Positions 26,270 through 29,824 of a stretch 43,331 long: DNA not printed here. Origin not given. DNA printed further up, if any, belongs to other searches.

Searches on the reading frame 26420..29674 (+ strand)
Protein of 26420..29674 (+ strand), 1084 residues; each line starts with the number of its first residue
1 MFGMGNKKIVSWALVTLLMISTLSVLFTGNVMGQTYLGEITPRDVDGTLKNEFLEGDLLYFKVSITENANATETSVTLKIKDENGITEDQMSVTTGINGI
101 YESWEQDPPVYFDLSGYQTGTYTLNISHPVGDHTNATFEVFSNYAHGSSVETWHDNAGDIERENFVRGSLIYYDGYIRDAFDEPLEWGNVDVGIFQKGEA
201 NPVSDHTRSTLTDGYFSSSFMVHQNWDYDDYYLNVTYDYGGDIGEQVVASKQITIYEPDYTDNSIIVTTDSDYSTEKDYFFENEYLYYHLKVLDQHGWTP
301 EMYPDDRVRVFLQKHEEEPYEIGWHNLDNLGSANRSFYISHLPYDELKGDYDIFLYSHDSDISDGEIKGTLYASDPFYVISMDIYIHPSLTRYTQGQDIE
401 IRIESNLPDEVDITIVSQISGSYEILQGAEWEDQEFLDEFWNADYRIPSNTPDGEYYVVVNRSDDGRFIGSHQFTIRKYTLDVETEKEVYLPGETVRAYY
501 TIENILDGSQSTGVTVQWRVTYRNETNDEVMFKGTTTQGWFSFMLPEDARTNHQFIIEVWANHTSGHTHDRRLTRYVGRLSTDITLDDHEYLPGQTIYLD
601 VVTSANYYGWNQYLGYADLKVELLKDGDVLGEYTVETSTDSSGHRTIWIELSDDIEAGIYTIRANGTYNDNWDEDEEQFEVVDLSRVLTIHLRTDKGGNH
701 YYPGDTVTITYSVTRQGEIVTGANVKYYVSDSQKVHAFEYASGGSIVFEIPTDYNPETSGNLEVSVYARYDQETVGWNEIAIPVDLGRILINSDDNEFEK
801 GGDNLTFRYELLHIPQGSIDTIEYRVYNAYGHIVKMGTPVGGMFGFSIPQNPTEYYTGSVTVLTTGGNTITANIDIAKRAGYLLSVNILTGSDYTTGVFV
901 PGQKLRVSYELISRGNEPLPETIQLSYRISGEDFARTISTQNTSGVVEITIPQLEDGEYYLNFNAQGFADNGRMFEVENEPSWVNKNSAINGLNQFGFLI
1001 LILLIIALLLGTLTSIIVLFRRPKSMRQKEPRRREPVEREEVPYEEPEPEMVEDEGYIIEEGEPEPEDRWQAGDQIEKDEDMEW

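Call 3: search_protein_families(library=pfam, proteins=[window:26420-29674:+], max_evalue=0.1)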
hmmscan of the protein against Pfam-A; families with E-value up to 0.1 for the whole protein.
window:26420-29674:+ (1084 aa): 6 families
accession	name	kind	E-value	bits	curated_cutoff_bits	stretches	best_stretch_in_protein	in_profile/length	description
PF01835.25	MG2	-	2.2e-13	50.8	32.8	0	591-681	11-96/96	MG2 domain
PF07703.20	A2M_BRD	-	7.6e-07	30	22.7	0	385-497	2-117/140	Alpha-2-macroglobulin bait region domain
PF02752.27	Arrestin_C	-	3.1e-06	28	27.7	0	478-518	4-43/137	Arrestin (or S-antigen), C-terminal domain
PF20608.4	Phage_tube_C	-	0.0053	17.5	24.1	0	930-977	32-78/82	Phage tail tube protein C-terminal domain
PF11589.14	DUF3244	-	0.013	15.9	25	0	109-138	66-94/96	Domain of unknown function (DUF3244)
PF14524.12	Wzt_C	-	0.043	14.3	30.4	0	940-965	79-105/143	Wzt C-terminal domain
